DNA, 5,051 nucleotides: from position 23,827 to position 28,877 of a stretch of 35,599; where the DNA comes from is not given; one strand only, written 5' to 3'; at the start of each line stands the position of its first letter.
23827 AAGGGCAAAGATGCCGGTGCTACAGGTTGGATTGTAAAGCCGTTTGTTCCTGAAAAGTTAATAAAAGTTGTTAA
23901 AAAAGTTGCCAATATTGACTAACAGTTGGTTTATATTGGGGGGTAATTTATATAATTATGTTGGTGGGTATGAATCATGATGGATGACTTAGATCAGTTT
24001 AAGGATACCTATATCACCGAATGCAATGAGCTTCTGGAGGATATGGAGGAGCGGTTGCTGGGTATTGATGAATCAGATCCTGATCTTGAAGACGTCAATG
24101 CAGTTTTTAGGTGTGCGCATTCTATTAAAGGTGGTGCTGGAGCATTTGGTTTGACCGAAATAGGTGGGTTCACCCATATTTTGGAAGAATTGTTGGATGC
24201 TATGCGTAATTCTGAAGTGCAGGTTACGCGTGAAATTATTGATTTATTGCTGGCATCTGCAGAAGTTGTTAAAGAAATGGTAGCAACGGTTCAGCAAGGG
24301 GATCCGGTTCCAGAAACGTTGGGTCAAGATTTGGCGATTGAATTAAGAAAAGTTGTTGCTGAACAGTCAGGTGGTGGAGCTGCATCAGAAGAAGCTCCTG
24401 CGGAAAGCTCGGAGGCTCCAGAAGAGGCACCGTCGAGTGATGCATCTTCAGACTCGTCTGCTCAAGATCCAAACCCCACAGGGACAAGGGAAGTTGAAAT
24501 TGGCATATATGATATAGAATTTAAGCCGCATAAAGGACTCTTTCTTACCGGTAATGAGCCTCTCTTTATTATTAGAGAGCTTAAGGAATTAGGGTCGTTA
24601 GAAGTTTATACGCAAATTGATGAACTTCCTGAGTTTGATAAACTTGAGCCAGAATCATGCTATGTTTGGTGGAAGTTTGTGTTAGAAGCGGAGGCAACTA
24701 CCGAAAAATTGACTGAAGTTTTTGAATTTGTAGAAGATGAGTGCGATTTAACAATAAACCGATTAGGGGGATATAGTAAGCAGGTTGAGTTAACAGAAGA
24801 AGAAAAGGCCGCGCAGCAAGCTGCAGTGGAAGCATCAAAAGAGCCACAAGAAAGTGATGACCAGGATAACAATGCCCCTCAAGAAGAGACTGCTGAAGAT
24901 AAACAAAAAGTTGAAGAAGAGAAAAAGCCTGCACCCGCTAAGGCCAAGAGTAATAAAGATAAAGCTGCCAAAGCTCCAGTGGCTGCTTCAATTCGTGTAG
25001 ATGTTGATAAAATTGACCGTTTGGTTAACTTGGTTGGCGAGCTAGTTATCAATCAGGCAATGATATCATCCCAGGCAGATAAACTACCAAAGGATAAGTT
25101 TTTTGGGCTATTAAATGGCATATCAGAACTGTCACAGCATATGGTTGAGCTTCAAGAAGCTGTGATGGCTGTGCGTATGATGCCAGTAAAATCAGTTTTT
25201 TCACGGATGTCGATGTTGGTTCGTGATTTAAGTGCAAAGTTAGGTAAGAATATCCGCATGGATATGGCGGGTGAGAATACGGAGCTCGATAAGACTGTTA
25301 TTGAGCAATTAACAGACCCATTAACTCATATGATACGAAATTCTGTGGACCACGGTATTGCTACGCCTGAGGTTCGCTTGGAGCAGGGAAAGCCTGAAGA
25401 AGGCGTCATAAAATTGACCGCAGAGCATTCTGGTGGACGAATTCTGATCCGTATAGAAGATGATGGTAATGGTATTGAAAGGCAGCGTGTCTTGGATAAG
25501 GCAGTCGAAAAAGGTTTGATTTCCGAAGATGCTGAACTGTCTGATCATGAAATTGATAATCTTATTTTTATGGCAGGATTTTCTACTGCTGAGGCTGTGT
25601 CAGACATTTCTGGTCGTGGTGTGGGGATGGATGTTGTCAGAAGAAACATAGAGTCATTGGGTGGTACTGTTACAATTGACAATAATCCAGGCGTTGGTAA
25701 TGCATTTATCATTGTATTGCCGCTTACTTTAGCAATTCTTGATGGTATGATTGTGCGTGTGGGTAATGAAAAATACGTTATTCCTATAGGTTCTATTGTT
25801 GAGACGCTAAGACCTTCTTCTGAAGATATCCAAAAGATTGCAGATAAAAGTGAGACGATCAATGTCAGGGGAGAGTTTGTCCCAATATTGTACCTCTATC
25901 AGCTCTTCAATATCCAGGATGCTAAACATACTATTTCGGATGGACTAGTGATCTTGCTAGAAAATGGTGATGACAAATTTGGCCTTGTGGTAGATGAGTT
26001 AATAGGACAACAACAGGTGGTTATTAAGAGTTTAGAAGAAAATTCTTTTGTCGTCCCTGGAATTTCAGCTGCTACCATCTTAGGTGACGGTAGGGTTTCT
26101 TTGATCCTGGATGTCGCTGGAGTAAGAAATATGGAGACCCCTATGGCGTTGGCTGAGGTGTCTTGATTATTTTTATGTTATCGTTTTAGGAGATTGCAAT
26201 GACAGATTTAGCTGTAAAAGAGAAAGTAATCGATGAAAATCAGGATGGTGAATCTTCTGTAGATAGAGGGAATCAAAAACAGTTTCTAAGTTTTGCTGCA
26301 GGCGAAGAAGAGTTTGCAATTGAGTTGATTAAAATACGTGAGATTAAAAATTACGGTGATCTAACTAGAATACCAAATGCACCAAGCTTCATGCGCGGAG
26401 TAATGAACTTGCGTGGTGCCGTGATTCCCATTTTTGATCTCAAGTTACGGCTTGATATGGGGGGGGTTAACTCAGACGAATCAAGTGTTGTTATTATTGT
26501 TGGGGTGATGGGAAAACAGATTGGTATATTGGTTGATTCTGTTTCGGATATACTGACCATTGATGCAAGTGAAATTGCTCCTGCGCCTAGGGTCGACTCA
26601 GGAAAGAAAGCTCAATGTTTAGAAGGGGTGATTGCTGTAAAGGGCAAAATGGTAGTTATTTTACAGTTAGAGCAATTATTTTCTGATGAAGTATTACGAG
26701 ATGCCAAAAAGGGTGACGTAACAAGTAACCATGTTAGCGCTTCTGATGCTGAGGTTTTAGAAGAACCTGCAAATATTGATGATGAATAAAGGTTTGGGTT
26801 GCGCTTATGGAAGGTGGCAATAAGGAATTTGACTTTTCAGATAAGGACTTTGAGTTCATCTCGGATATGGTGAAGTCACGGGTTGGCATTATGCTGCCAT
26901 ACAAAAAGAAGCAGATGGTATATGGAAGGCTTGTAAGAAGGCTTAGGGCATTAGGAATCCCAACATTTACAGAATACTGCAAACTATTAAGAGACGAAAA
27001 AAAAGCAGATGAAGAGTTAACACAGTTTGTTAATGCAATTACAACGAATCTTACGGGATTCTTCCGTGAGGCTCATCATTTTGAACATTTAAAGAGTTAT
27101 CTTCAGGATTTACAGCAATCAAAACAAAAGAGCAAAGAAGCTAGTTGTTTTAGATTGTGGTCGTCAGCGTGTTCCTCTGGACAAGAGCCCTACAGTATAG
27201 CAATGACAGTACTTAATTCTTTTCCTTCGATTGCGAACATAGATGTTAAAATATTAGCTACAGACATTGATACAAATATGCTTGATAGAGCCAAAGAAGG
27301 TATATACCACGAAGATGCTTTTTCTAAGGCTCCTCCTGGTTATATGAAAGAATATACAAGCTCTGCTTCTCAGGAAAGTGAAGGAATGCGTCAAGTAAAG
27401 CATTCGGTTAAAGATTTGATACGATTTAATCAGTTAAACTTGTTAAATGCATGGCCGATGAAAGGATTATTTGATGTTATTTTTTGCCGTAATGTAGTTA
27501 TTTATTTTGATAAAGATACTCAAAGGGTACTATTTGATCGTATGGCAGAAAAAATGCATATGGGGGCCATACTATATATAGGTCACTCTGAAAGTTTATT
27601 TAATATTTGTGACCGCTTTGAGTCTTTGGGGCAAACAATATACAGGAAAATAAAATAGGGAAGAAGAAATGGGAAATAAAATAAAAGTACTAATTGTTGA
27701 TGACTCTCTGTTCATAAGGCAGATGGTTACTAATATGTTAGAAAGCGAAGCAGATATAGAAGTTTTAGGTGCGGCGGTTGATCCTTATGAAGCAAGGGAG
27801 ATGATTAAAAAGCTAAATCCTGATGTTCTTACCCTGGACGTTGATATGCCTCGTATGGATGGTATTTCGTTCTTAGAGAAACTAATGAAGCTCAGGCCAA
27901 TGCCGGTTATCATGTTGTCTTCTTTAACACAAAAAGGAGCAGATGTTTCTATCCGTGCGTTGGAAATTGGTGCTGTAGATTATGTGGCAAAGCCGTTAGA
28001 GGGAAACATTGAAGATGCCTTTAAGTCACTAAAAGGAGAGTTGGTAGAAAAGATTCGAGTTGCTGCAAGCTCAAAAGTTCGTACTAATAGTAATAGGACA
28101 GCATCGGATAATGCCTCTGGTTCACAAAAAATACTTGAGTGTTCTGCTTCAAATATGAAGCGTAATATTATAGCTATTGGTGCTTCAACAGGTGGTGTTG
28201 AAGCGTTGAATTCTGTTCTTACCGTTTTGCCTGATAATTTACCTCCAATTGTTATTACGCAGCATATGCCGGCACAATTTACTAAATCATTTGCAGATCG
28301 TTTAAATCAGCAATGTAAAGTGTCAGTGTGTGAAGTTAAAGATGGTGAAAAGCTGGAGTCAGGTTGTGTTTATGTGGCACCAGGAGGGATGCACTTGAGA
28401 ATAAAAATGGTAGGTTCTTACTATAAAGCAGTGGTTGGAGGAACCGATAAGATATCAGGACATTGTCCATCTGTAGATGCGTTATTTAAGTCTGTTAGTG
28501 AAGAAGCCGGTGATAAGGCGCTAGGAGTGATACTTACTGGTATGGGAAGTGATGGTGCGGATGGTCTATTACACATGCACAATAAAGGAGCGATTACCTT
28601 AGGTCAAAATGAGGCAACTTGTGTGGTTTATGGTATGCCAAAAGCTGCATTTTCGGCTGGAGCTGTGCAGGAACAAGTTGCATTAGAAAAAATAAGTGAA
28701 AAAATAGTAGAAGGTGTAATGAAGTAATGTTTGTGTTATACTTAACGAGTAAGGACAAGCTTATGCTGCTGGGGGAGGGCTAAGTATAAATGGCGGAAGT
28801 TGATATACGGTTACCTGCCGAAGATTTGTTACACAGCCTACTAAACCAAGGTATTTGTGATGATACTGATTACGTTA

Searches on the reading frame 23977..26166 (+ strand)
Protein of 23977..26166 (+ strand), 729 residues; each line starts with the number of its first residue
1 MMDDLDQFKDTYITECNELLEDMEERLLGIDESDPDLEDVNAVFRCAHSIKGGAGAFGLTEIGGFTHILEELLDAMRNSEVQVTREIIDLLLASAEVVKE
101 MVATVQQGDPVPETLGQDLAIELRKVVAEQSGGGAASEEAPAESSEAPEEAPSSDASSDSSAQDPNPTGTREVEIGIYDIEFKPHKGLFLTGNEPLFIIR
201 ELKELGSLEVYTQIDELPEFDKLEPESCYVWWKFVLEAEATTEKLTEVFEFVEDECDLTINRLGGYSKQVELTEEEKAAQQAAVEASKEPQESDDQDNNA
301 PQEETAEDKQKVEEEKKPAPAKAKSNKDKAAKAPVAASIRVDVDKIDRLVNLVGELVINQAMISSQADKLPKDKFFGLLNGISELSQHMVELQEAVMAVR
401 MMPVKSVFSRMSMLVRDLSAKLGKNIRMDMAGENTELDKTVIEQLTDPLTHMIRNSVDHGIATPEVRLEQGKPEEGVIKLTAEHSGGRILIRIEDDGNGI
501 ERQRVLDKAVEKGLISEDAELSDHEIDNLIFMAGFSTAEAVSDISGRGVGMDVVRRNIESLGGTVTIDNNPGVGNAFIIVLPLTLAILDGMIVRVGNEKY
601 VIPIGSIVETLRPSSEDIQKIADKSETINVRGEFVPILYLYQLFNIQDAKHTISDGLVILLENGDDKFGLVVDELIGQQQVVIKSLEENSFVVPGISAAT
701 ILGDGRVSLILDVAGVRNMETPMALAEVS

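Call 18: search_protein_families(library=pfam, proteins=[window:23977-26166:+], max_evalue=0.00001)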
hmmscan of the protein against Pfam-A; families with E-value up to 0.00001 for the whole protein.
window:23977-26166:+ (729 aa): 4 families
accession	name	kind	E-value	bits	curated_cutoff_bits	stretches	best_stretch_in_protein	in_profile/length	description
PF01584.24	CheW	-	5e-30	104.4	23.5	1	590-716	2-133/138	CheW-like domain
PF02895.20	H-kinase_dim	-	2.2e-17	63.7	23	1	337-399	2-68/68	Signal transducing histidine kinase, homodimeric domain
PF01627.28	Hpt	-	8.3e-17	61.6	24.6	1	9-107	3-83/84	Hpt domain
PF02518.31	HATPase_c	-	8.1e-16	58.9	26.4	1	447-584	4-110/111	Histidine kinase-, DNA gyrase B-, and HSP90-like ATPase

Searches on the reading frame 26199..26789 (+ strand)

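Call 18: search_protein_families(library=pfam, proteins=[window:26199-26789:+], max_evalue=0.00001)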
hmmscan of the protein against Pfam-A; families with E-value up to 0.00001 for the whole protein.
window:26199-26789:+ (196 aa): 1 family
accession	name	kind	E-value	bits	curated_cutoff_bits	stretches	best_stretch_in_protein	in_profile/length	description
PF01584.24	CheW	-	9.3e-37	126.2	23.5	1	28-164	1-137/138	CheW-like domain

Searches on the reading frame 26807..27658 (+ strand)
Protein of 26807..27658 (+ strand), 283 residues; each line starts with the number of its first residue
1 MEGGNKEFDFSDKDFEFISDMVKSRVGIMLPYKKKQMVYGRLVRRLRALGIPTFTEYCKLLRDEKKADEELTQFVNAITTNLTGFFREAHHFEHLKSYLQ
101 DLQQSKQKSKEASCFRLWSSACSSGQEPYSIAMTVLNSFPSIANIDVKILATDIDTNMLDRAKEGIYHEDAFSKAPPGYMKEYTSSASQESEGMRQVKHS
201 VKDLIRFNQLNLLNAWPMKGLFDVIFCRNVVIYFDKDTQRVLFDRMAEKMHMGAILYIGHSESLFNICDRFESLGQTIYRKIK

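Call 18: search_protein_families(library=pfam, proteins=[window:26807-27658:+], max_evalue=0.00001)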
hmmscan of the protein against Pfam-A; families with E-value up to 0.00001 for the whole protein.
window:26807-27658:+ (283 aa): 2 families
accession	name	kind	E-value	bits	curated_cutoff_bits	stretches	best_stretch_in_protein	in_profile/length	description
PF01739.24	CheR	-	7.1e-62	208.8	27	1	81-279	1-194/195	CheR methyltransferase, SAM binding domain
PF03705.20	CheR_N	-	1.2e-16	60.5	27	1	13-64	1-52/53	CheR methyltransferase, all-alpha domain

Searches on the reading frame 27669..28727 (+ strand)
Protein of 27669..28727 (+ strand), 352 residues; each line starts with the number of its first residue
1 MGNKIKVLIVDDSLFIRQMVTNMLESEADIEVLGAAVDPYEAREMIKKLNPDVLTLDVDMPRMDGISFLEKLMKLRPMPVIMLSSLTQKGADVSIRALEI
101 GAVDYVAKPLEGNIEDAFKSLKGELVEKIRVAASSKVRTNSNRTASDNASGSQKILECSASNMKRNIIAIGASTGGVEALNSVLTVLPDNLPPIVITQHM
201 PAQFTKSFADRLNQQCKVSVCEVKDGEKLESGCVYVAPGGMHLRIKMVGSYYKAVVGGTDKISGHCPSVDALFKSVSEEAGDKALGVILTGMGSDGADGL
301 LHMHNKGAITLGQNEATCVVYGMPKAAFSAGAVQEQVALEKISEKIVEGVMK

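Call 18: search_protein_families(library=pfam, proteins=[window:27669-28727:+], max_evalue=0.00001)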
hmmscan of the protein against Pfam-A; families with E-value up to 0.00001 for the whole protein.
window:27669-28727:+ (352 aa): 2 families
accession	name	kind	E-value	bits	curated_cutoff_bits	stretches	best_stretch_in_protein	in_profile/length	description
PF01339.22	CheB_methylest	-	3.1e-65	219.6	24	1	168-346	1-174/174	CheB methylesterase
PF00072.30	Response_reg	-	2.4e-23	82.9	30.2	1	7-111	1-102/111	Response regulator receiver domain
